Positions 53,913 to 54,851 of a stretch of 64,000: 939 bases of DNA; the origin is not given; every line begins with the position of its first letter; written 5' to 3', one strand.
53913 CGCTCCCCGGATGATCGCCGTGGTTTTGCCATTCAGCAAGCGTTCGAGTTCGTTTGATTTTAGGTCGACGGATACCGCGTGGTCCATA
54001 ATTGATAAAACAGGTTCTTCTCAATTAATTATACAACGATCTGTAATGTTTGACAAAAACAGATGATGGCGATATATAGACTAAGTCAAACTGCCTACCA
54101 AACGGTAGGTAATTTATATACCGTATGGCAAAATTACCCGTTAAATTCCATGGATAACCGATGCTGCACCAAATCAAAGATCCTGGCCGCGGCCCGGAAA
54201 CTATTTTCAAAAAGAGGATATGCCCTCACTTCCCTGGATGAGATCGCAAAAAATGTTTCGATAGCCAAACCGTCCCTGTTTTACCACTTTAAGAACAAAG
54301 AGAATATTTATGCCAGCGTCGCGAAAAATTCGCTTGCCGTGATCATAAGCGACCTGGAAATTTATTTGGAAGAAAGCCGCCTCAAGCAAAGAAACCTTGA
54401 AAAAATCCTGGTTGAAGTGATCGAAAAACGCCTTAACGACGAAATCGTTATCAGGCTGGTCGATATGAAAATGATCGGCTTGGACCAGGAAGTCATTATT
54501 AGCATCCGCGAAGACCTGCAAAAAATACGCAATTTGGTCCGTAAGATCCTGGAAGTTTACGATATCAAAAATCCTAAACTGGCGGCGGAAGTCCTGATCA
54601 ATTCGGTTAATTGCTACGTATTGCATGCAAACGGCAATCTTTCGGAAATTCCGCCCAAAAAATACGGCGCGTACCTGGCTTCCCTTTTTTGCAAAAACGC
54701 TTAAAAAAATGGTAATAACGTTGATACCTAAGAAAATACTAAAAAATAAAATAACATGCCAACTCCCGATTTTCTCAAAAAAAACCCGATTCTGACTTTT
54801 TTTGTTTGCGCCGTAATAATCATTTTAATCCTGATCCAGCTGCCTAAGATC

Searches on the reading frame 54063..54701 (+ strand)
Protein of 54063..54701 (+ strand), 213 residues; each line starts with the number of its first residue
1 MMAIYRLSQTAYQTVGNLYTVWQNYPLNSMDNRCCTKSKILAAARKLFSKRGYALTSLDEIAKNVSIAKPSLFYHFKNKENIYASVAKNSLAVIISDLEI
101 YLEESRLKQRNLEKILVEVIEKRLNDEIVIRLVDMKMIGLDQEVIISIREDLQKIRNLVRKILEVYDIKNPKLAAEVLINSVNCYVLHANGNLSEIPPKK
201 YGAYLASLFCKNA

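Call 84: search_protein_families(library=pfam, proteins=[window:54063-54701:+], max_evalue=0.001)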
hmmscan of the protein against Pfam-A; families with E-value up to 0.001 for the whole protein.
window:54063-54701:+ (213 aa): 1 family
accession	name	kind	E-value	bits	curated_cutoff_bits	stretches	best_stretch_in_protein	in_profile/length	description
PF00440.29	TetR_N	-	1.3e-15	57.3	24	1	40-85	1-46/47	Bacterial regulatory proteins, tetR family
